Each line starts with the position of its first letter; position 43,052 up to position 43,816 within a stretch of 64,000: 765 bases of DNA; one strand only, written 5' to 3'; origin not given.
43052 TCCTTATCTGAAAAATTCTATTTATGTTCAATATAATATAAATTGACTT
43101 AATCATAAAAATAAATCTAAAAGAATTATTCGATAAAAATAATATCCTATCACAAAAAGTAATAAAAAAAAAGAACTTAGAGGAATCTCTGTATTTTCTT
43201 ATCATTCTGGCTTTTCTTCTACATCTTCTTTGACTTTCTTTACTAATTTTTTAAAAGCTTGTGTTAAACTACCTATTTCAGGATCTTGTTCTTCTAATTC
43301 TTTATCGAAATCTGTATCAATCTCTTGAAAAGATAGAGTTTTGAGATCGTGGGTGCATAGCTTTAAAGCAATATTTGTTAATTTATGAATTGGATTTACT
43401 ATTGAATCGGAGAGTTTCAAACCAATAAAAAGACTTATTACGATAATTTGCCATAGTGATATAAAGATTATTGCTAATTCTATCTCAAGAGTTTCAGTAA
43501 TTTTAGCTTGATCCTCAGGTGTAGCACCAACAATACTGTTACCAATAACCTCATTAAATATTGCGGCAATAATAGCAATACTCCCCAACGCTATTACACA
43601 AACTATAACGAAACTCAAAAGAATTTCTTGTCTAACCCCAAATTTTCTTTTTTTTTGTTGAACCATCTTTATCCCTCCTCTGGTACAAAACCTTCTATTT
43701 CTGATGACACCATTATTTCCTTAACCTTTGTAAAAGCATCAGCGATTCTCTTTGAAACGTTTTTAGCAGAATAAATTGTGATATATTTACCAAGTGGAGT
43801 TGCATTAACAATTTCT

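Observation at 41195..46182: Candidate undescribed membrane signalling/assembly module: 7-TM protein + TM-HAMP-TPR-vWA + TM-HAMP mini-protein + cytoplasmic propeller/Zn-ribbon protein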

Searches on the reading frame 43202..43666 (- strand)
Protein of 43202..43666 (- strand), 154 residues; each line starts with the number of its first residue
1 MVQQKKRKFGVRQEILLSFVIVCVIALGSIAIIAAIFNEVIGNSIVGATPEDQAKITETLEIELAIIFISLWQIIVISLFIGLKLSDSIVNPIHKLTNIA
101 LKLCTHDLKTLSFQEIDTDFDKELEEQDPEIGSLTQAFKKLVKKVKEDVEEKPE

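Call 3: search_protein_families(library=pfam, proteins=[window:43202-43666:-], max_evalue=1)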
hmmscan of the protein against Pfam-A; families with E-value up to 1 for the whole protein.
window:43202-43666:- (154 aa): 1 family
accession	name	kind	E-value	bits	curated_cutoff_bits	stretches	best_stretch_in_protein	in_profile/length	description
PF00672.30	HAMP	-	0.052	14.3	25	1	88-145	5-51/53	HAMP domain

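Call 4: search_protein_families(library=ncbifam, proteins=[window:43202-43666:-], max_evalue=1)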
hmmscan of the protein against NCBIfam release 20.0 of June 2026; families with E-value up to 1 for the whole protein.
window:43202-43666:- (154 aa): 8 families
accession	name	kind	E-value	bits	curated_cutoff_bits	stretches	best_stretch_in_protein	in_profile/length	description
NF012226.0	AdeS_HK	equivalog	1.6e-06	27.5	500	1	6-150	1-136/353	two-component sensor histidine kinase AdeS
NF053592.1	HK_near_YfiR_like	equivalog_domain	7.5e-05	22.4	194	1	39-146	129-222/223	sensor histidine kinase, YfiR-like protein-associated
NF008184.0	PRK10935.1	equivalog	0.00042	19.1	553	1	60-152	147-236/565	nitrate/nitrite two-component system sensor histidine kinase NarQ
NF033092.0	HK_WalK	equivalog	0.00094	17.9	725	1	63-151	175-252/594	cell wall metabolism sensor histidine kinase WalK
NF038263.1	prot_phos_SiaA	equivalog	0.0011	17.6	700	1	48-151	294-385/658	biofilm regulation protein phosphatase SiaA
NF058645.1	MCPCtpMPsAe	equivalog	0.0071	15.2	900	1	52-150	192-281/558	methyl-accepting chemotaxis protein CtpM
NF007423.1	PRK09966.1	equivalog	0.17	10.8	325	1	53-106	139-192/390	diguanylate cyclase DgcN/YfiN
NF046000.1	MAG1210_fam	subfamily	0.19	10.3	275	1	13-151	62-162/550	MAG1210 family protein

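Call 26: search_protein_families(library=padloc, proteins=[window:43202-43666:-], max_evalue=0.01)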
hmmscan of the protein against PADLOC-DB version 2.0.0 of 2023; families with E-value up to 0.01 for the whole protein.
window:43202-43666:- (154 aa): 0 families
